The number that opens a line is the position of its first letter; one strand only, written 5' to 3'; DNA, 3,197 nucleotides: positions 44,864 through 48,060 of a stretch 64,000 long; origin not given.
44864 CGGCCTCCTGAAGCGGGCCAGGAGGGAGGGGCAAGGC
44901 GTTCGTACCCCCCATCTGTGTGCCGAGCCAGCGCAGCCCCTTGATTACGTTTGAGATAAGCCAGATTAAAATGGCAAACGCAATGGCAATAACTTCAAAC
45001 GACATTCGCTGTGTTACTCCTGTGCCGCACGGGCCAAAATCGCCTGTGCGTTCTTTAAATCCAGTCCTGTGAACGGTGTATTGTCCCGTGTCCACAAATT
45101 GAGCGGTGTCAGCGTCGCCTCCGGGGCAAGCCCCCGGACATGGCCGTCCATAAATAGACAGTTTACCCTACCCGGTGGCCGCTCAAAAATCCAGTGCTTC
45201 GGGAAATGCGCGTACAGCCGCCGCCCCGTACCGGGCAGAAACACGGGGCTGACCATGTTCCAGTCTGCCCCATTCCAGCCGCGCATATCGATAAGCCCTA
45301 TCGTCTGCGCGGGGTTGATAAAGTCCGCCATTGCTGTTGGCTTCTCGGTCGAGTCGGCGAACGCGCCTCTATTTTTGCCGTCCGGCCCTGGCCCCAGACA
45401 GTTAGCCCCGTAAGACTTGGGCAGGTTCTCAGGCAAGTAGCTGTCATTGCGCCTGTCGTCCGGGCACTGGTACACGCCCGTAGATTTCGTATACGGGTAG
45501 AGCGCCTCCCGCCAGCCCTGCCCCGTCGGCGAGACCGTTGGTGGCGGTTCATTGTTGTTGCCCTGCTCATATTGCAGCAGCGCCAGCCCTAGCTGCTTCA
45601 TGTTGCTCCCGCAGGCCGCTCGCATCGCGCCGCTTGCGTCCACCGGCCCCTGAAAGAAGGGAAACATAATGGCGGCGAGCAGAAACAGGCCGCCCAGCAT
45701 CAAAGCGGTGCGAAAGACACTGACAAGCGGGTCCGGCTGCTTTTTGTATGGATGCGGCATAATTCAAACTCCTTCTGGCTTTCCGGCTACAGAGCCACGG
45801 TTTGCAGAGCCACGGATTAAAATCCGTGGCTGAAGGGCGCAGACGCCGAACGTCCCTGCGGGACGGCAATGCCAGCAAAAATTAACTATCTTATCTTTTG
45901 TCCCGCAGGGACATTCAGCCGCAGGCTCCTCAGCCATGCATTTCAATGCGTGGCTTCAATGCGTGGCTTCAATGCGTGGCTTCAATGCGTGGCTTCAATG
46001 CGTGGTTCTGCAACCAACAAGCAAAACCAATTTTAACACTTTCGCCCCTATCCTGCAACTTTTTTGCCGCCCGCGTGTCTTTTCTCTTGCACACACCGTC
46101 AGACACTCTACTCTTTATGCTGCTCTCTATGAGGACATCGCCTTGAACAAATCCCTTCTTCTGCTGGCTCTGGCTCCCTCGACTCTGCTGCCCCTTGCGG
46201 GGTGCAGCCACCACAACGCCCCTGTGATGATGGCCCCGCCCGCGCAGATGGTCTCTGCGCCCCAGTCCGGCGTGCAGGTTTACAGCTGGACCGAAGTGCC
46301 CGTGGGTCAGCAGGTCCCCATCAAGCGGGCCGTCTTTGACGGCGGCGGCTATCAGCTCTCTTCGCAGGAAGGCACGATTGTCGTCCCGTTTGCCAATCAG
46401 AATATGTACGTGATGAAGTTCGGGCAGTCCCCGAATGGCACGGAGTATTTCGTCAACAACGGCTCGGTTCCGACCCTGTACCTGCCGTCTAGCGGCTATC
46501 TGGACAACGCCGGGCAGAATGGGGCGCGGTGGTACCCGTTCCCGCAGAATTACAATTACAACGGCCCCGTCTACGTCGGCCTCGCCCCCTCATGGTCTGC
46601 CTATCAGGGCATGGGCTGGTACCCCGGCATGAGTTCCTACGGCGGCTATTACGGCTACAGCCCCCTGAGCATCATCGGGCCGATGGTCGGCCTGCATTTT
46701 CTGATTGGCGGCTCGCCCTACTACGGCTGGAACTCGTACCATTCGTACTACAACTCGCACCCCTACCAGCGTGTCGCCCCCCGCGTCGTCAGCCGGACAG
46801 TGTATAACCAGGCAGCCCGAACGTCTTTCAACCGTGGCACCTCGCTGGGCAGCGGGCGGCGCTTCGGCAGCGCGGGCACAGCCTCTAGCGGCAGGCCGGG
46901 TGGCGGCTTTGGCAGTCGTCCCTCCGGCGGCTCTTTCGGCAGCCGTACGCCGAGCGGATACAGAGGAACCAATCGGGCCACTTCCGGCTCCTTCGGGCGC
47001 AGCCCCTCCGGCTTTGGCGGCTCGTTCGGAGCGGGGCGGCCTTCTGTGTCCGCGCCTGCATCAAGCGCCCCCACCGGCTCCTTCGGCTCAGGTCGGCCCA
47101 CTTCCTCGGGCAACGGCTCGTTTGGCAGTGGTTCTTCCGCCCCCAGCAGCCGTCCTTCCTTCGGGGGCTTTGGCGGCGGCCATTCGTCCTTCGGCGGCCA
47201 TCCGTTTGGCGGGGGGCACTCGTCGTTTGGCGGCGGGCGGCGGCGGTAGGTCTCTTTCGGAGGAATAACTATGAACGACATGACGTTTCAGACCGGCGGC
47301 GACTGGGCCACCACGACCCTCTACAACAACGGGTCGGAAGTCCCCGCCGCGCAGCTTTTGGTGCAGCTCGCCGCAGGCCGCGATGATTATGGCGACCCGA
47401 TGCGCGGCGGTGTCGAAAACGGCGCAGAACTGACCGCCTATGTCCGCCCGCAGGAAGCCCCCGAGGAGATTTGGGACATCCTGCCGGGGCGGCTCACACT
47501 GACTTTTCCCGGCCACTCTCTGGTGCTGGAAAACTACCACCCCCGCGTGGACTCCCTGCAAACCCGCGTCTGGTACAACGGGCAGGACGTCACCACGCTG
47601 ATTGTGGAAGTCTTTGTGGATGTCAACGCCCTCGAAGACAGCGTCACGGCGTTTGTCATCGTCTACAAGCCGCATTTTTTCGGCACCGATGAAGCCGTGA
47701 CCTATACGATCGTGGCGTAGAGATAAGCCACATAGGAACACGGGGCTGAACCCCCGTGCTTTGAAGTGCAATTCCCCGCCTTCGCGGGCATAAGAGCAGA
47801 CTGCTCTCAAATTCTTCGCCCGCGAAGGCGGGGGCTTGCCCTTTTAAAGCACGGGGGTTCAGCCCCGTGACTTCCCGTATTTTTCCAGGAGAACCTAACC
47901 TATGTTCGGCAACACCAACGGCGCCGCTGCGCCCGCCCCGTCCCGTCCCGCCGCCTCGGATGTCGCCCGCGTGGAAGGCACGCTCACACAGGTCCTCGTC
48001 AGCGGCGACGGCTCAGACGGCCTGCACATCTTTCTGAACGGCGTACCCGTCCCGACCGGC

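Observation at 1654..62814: Five or more repeat families share one two-hairpin arm design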

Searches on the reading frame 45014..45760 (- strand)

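Call 99: search_protein_families(library=pfam, proteins=[window:45014-45760:-], max_evalue=0.00001)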
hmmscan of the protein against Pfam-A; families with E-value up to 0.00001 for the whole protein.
window:45014-45760:- (248 aa): 1 family
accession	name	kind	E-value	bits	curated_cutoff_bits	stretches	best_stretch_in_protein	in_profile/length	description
PF07596.16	SBP_bac_10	-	5.1e-07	30.5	23.3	0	47-98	9-67/268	Protein of unknown function (DUF1559)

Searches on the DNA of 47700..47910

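Call 41: search_rna_families(source=window, start=47700, end=47910, threshold=evalue, max_evalue=10)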
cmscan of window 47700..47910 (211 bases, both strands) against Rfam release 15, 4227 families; matches with E-value up to 10: 19.
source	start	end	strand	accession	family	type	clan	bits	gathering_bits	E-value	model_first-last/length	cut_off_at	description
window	47733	47878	+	RF03666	MIR7724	Gene; miRNA;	-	42.3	100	7.2e-08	1-169/169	no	MIR7724 microRNA precursor family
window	47745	47863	+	RF04135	MIR5062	Gene; miRNA;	-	39.8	140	1.2e-06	1-158/158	no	MIR5062 microRNA precursor family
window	47750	47858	+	RF03891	mir-2545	Gene; miRNA;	-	35.7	94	1.9e-05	1-118/118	no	mir-2545 microRNA precursor family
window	47734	47877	-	RF03965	mir-8927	Gene; miRNA;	-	26.2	160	0.0013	1-145/145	no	mir-8927 microRNA precursor family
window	47730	47880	+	RF03419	mir-998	Gene; miRNA;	-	25.7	52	0.0032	1-91/91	no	mir-998 microRNA precursor family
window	47732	47878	-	RF03419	mir-998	Gene; miRNA;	-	21.2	52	0.048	1-91/91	no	mir-998 microRNA precursor family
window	47757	47847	+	RF00804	mir-240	Gene; miRNA;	-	20.5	67.5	0.11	1-99/99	no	mir-240 microRNA precursor family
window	47816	47840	-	RF01356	CRISPR-DR28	Gene; CRISPR;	-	17.5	35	0.94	1-24/24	no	CRISPR RNA direct repeat element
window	47809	47883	-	RF02937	Clostridiales-2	Gene; sRNA;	-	16.9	58.6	0.11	1-82/82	no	Clostridiales-2 RNA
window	47773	47834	-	RF03374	mir-2001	Gene; miRNA;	-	16.7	74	0.41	1-72/72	no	mir-2001 microRNA precursor family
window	47770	47835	-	RF03989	mir-7950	Gene; miRNA;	-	15.3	82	1.8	1-59/59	no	mir-7950 microRNA precursor family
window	47779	47828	-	RF03890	mir-B8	Gene; miRNA;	-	15.2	90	7.2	1-67/67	no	mir-B8 microRNA precursor family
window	47777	47830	-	RF04260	mir-2005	Gene; miRNA;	-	15.1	61.4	3.7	1-93/93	no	mir-2005 microRNA precursor family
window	47727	47860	+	RF02794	Pab19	Gene; snRNA; snoRNA; HACA-box;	-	14.2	55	6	1-102/102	no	Pab19 RNA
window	47784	47869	-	RF02512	PYLIS_5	Cis-reg;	-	14.1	60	6.7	1-100/100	no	Pyrrolysine insertion sequence transposase 1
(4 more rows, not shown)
